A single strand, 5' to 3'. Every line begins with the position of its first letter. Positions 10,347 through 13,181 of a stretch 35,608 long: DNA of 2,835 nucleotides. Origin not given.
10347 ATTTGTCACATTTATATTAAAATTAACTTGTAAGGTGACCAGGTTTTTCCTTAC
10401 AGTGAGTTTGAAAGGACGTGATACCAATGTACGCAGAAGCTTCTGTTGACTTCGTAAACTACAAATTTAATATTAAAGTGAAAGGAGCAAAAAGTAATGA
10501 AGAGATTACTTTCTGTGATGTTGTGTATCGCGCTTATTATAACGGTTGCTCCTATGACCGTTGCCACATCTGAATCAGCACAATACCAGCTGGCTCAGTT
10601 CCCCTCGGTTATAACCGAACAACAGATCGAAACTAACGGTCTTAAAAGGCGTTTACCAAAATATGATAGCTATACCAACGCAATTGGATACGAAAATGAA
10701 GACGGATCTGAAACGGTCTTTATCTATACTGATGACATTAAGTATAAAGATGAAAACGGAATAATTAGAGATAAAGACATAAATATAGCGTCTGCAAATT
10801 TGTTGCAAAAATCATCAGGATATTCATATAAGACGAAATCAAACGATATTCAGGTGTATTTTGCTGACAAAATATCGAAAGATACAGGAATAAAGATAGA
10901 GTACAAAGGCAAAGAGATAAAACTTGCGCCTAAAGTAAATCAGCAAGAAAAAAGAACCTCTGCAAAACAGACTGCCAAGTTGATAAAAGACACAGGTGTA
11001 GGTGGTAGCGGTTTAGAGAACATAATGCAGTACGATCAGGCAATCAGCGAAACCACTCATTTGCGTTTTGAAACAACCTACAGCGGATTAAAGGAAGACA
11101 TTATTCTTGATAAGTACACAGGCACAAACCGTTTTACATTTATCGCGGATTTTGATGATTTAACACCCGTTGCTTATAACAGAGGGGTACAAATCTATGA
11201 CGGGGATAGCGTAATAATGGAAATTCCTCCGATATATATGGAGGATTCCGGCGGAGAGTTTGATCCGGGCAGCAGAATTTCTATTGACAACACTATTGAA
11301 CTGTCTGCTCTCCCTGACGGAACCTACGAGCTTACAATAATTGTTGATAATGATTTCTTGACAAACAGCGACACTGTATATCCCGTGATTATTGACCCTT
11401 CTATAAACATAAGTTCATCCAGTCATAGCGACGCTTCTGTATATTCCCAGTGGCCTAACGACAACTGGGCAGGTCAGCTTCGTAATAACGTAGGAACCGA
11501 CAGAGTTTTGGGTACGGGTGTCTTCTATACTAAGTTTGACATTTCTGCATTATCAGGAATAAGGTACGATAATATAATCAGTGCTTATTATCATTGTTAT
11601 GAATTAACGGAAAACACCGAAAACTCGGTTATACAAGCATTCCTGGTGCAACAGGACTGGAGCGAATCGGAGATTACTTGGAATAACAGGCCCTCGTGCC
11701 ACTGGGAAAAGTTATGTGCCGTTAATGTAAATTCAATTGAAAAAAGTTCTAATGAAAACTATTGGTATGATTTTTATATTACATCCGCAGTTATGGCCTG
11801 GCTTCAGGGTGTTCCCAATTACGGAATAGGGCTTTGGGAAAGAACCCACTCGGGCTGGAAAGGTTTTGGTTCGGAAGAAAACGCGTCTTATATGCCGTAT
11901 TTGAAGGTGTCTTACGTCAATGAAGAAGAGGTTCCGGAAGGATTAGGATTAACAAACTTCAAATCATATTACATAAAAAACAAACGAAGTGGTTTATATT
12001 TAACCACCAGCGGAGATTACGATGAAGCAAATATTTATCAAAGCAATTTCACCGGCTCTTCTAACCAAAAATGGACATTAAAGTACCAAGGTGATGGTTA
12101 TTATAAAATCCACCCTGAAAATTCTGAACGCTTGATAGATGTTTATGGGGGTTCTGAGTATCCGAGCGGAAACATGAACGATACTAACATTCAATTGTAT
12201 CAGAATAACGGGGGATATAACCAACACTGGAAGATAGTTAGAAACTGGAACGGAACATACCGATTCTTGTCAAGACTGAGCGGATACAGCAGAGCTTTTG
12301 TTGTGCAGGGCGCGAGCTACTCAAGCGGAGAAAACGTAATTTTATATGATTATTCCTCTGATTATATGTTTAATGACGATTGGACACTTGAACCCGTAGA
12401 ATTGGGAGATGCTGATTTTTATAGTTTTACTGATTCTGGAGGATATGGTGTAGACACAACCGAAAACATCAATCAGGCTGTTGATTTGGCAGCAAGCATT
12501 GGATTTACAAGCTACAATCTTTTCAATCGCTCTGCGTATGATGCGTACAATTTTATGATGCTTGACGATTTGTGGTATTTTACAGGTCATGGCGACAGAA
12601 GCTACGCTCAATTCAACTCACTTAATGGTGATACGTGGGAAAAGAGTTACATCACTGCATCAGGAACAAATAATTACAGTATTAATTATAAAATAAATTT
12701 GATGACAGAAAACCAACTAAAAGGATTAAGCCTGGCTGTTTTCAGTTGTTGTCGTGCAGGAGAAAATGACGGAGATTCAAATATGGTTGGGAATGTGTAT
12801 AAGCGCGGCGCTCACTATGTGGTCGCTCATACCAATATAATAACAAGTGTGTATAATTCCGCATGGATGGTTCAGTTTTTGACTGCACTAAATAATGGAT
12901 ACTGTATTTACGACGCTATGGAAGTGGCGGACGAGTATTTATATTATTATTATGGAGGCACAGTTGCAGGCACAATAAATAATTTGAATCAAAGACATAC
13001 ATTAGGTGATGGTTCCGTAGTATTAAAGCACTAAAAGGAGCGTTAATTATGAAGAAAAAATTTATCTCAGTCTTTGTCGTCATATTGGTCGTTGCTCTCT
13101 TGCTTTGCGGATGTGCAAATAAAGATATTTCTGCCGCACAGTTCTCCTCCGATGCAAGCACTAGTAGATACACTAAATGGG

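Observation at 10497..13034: Secreted lectin-guided putative clan-CD cysteine peptidase with an unusual domain combination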

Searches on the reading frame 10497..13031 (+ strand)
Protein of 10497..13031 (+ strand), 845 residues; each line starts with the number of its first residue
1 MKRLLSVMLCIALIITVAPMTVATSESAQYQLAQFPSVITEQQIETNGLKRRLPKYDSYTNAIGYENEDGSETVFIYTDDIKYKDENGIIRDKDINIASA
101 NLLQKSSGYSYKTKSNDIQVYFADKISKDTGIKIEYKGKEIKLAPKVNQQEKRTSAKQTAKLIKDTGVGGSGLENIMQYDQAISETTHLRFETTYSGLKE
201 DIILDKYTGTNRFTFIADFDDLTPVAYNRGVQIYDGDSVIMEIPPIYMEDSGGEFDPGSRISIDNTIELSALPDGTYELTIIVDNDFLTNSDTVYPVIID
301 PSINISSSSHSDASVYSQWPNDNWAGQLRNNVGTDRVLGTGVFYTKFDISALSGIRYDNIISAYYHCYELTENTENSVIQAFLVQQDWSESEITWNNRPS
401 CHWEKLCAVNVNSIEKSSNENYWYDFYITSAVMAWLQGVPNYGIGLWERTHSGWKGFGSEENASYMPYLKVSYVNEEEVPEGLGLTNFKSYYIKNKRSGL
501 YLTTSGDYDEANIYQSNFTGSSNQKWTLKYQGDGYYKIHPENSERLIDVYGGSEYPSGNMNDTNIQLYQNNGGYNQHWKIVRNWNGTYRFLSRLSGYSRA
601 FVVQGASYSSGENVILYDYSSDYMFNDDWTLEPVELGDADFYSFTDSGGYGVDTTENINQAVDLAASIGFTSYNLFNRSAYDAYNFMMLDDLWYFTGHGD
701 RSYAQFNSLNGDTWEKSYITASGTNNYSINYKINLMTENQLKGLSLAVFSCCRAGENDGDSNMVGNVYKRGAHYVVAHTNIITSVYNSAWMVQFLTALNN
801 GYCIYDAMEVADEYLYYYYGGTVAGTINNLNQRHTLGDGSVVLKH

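Call 3: search_protein_families(library=pfam, proteins=[window:10497-13031:+], max_evalue=1)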
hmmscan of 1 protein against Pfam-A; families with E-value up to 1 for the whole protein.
window:10497-13031:+ (845 aa): 4 families
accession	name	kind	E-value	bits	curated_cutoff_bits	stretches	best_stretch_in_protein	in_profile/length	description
PF14200.12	RicinB_lectin_2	-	1.3e-19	71.1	25.6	2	490-554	14-80/89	Ricin-type beta-trefoil lectin domain-like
PF24517.2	CBM96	-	9e-15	55.3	26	1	307-472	5-163/164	Carbohydrate-binding module family 96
PF00652.28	Ricin_B_lectin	-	8e-06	26.5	29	2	490-579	2-83/126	Ricin-type beta-trefoil lectin domain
PF24208.1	Beta-tre_PLH30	-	5.3e-05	23.7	27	1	491-595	1-104/130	Endo-acting ulvan lyase beta-trefoil domain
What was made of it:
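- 11415..11912 (+): DNRLRE / CBM96 domain (aa 307-472, contains ITWNNRP). Pfam PF24517 at 55.3 bits (cut-off 26) (call 3).
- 11949..12389 (+): Ricin-type beta-trefoil lectin (aa 485-631) with three QxW-type repeats: NQKW, NQHW, NDDW. PF14200 at 71.1 bits (cut-off 25.6) (call 3).
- On Ricin-type beta-trefoil lectin (CBM13-like): PF14200 at 71.1 bits against 25.6 (call 3).
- On DNRLRE domain / CBM96: PF24517 at 55.3 bits against 26 (call 3).
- Checked: CBM96 scores 55.3 against 26 and RicinB_lectin_2 scores 71.1 against 25.6 (call 3).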

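Call 4: search_protein_families(library=ncbifam, proteins=[window:10497-13031:+], max_evalue=1)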
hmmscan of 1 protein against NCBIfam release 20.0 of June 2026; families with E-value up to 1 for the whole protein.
window:10497-13031:+ (845 aa): 2 families
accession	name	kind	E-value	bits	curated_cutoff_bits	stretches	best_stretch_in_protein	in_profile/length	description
NF033679.1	DNRLRE_dom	domain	2.6e-21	76.4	34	1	312-471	2-163/164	DNRLRE domain-containing protein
NF033216.1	lipo_YgdI_YgdR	subfamily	0.41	10.6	42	1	54-82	39-66/71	YgdI/YgdR family lipoprotein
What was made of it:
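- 11415..11912 (+): NCBIfam NF033679 at 76.4 bits (cut-off 34) (call 4).
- On DNRLRE domain / CBM96: NF033679 at 76.4 bits against 34 (call 4).
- Checked: DNRLRE scores 76.4 bits against a cut-off of 34 (call 4).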

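Call 5: search_solved_structures(query=window:10497-13031:+, max_evalue=1, show_alignments=3)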
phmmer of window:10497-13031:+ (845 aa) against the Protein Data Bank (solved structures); distinct sequences matched with E-value up to 1: 5.
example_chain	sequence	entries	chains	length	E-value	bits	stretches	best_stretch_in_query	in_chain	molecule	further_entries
3pg0_A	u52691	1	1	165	9e-16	60.6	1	497-631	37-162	ThreeFoil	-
3vsf_A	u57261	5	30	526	2e-10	42.9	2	489-580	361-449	Ricin B lectin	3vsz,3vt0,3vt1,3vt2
5xg5_A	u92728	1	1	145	2.3e-05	26.2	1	491-570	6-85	MITSUBA-1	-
8wab_A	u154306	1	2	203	0.00069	21.3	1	343-400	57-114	DNRLRE domain-containing protein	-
8h3z_A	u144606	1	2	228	0.65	11.4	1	264-320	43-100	NtcB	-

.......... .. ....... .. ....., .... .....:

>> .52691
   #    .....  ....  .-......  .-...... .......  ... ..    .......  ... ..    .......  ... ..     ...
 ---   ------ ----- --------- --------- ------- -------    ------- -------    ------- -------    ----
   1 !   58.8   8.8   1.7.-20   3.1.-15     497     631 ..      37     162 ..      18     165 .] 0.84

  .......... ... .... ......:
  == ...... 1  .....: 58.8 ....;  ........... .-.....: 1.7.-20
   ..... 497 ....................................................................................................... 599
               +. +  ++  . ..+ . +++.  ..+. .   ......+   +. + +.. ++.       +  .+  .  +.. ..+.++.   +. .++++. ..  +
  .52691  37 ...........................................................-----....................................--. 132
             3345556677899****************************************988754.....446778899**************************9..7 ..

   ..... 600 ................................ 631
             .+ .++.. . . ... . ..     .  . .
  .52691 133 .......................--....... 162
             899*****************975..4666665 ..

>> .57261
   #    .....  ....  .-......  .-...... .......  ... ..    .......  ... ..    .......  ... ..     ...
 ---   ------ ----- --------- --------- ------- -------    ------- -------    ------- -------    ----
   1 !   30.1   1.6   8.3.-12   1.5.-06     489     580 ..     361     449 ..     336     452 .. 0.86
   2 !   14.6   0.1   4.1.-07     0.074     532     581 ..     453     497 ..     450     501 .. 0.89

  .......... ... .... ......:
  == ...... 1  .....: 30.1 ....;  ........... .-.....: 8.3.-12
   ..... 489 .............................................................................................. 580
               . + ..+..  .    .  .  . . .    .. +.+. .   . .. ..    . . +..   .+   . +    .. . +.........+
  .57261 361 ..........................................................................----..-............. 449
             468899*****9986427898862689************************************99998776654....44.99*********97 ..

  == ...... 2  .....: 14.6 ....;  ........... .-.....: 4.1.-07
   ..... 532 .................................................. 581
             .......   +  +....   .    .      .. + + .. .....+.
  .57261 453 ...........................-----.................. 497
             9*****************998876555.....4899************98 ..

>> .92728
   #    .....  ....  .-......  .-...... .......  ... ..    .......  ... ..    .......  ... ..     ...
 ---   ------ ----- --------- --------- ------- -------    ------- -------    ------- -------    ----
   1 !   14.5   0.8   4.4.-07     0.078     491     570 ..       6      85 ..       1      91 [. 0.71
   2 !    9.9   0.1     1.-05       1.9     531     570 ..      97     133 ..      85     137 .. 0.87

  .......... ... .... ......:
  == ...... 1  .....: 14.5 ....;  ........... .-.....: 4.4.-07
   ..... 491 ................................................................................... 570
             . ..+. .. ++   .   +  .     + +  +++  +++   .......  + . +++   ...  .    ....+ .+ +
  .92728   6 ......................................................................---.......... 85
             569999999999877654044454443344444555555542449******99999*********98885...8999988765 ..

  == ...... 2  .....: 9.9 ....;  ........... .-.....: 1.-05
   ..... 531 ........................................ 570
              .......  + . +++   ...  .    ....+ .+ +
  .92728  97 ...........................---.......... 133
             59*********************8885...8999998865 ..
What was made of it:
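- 11415..11912 (+): PDB 8wab (call 5).
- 11949..12389 (+): Matches ThreeFoil 3pg0 at E 9e-16 (call 5).
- On Ricin-type beta-trefoil lectin (CBM13-like): ThreeFoil 3pg0 at E 9e-16 (call 5).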

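Call 12: search_protein_families(library=phrogs, proteins=[window:10497-13031:+], max_evalue=0.001)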
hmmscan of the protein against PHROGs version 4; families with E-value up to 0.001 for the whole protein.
window:10497-13031:+ (845 aa): 0 families

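Call 14: find_homologous_proteins(query=window:10497-13031:+, max_evalue=0.001)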
Query window:10497-13031:+ (845 aa): 39 proteins with E <= 0.001 among 8000 candidates.
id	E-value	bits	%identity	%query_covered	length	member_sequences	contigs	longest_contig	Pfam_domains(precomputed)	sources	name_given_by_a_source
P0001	0.0e+0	1663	87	100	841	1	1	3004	PF24517.3,PF14200.13,PF00652.29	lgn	-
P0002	0.0e+0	1265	80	81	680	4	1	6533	PF24208.2,PF24517.3,PF14200.13,PF00652.29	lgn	-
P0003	0.0e+0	1156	60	100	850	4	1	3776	PF24517.3,PF14200.13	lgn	-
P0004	0.0e+0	1053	57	100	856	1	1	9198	PF24517.3,PF14200.13,PF00652.29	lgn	-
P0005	2.9e-274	931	51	100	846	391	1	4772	PF24517.3,PF14200.13,PF00652.29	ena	-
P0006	1.6e-264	898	49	100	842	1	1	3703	PF24517.3,PF14200.13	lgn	-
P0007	7.9e-227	774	48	96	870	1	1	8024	PF24517.3,PF14200.13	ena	-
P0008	2.8e-209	716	42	100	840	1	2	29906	PF24517.3,PF14200.13,PF00652.29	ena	-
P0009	5.8e-113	397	33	100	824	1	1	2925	PF14200.13,PF00652.29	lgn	-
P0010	2.1e-111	392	38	63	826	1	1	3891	PF24517.3,PF14200.13,PF12770.13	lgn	-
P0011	2.0e-109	385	32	92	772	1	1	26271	PF24517.3,PF14200.13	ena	-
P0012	4.7e-109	384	31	100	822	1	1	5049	PF24517.3,PF14200.13,PF00652.29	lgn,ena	-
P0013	5.4e-109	384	37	63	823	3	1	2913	PF24517.3,PF14200.13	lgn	-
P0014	5.3e-108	381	33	100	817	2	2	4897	PF24517.3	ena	-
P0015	1.9e-107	379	32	100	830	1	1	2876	PF24517.3,PF14200.13,PF00652.29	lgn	-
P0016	1.9e-106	376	31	100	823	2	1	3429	PF24517.3,PF14200.13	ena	-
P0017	1.1e-99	353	34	73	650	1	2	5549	PF24517.3,PF14200.13,PF00652.29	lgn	-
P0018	2.9e-79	286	36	60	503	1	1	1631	PF24517.3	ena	-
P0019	6.4e-39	152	29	63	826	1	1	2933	PF24517.3,PF14200.13,PF00652.29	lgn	-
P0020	7.2e-39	152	29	57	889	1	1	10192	PF24517.3,PF14200.13,PF00652.29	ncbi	-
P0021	7.9e-37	145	29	56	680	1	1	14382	PF24517.3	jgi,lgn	jgi:hypothetical protein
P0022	7.8e-35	139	28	69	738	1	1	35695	PF24517.3,PF14200.13,PF00652.29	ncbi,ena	-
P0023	1.5e-32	131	27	56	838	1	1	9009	PF24517.3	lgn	-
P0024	6.8e-27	112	29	44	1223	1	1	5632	PF24517.3,PF14200.13,PF02368.25,PF00652.29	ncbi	-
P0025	1.1e-26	112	30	50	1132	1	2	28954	PF24517.3,PF02368.25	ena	-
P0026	1.3e-26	111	26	51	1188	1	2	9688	PF26182.1,PF14200.13,PF02368.25,PF00652.29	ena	-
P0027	5.1e-25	106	26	67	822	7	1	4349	PF01551.30,PF14200.13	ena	-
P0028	3.0e-23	100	28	47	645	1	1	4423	PF24517.3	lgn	-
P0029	9.6e-23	99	41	9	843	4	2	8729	PF01183.27,PF14200.13,PF00652.29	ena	-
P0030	1.4e-22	98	26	64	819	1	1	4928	-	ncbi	-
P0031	7.9e-22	96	25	47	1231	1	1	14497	PF24517.3,PF14200.13,PF02368.25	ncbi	-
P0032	8.8e-22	95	30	40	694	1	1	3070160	-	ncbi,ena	-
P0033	8.5e-21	92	29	44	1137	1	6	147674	PF24517.3,PF02368.25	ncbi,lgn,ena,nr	ncbi:MAG: DNRLRE domain-containing protein [Clostridia bacterium]|nr:DNRLRE domain-containing protei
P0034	2.3e-20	91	27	48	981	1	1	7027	PF24517.3,PF19872.5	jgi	jgi:hypothetical protein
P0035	1.4e-16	78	29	40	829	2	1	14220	PF26182.1,PF24517.3,PF14200.13,PF02368.25,PF06848.18,PF26918.1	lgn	-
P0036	1.6e-13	68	24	52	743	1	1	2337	PF12671.14,PF24517.3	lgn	-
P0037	1.0e-12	65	34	14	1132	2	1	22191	PF01832.26,PF14200.13,PF01520.24,PF00652.29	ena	-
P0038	1.2e-12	65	34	14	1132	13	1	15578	PF01832.26,PF14200.13,PF01520.24,PF00652.29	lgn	-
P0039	5.8e-4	37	26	18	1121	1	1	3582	PF00576.28,PF17802.8,PF01832.26,PF14200.13,PF01520.24,PF00652.29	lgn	-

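Call 33: search_protein_families(library=pfam, alignment_id=A4, max_evalue=0.001)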
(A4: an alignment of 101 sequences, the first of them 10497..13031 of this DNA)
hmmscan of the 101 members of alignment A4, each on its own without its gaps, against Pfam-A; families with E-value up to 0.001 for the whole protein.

A. member 1, window:10497-13031:+ (845 aa): 4 families
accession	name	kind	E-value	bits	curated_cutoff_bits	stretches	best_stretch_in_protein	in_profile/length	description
PF14200.12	RicinB_lectin_2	-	1.3e-19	71.1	25.6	2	490-554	14-80/89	Ricin-type beta-trefoil lectin domain-like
PF24517.2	CBM96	-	9e-15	55.3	26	1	307-472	5-163/164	Carbohydrate-binding module family 96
PF00652.28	Ricin_B_lectin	-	8e-06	26.5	29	1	490-579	2-83/126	Ricin-type beta-trefoil lectin domain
PF24208.1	Beta-tre_PLH30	-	5.3e-05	23.7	27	1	491-595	1-104/130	Endo-acting ulvan lyase beta-trefoil domain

B. families by the number of members that match (of 101 scanned): 15 families
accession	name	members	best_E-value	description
PF14200.12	RicinB_lectin_2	55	3.4e-31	Ricin-type beta-trefoil lectin domain-like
PF24517.2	CBM96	20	7.2e-24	Carbohydrate-binding module family 96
PF00652.28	Ricin_B_lectin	16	1.8e-09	Ricin-type beta-trefoil lectin domain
PF02368.24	Big_2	13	8.5e-14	Bacterial Ig-like domain (group 2)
PF12770.12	CHAT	6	8.8e-05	CHAT domain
PF24208.1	Beta-tre_PLH30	5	4.2e-07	Endo-acting ulvan lyase beta-trefoil domain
PF01364.23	Peptidase_C25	3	4.9e-07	Peptidase family C25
PF22359.2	Big-like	2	8.7e-06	Bacterial Ig-like domain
PF04151.21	PPC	2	0.00019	Bacterial pre-peptidase C-terminal domain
PF18911.6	PKD_4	1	5.9e-07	PKD domain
PF06848.17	Disaggr_repeat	1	3.1e-06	Disaggregatase related repeat domain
PF06268.19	Fascin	1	1.2e-05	Fascin domain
PF21139.3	BT_MCC_alpha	1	0.00018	Methylcrotonyl-CoA carboxylase, alpha-subunit, BT domain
PF00801.26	PKD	1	0.00021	PKD domain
PF03568.22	Peptidase_C50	1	0.00047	Peptidase family C50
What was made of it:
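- Closest known: Gingipain R/K. Same: Three relatives hit Peptidase_C25 (call 33).
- Among 101 distant relatives the only peptidase families hit are CHAT (6), C25 (3) and C50 (1) (call 33).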

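Call 34: find_related_loci(query=A1, collection=genome_contigs, flank=10000)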
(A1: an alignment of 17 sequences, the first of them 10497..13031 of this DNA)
Query A1 (845 aa) in genome_contigs; peptide patterns used: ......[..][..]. (x = any residue, [..] = any of these).
14 stretches matched a pattern; 8 encode a relative of the query (tblastn E <= 1e-3); 8 distinct loci.
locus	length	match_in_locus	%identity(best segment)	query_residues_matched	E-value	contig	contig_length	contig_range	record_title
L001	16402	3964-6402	31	1-843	1e-120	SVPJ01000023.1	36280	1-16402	MAG: Oscillospiraceae bacterium isolate SIG588 NODE_24912_length_36280_cov_3.041158, whole genome shotgun sequence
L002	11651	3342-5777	32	1-843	9e-117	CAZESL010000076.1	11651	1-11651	MAG TPA_asm: uncultured Eubacteriales bacterium isolate SRP315200_co1_232 genome assembly, contig: NODE_12033_length_116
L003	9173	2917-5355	33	1-845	5e-116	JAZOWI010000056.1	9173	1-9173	MAG: Acutalibacteraceae bacterium isolate T1900045523_YK20190217.MAGScoT_cleanbin_000038 SGB_7655_k141_2424099, whole ge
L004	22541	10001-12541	31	1-843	9e-106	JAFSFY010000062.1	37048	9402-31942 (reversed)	MAG: Clostridia bacterium isolate RGIG3107 Goat_Rectum-6__c810093, whole genome shotgun sequence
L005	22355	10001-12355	31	5-840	1e-100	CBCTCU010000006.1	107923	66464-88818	MAG TPA_asm: uncultured Eubacteriales bacterium isolate SRR20550102_concoct_35 genome assembly, contig: ERZ24930432.243,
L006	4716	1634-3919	30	36-840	1e-94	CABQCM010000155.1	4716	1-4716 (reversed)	MAG TPA_asm: uncultured Ruminococcaceae bacterium isolate MGYG-HGUT-00456 genome assembly, contig: GUT_GENOME011023_155,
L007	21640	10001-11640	30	305-840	7e-55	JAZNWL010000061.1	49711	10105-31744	MAG: Acutalibacteraceae bacterium isolate T1900044784_TS20190250.MAGScoT_cleanbin_000010 SGB_2598_k141_8493, whole genom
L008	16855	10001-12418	32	1-843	5e-120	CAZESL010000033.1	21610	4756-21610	MAG TPA_asm: uncultured Eubacteriales bacterium isolate SRP315200_co1_232 genome assembly, contig: NODE_4267_length_2161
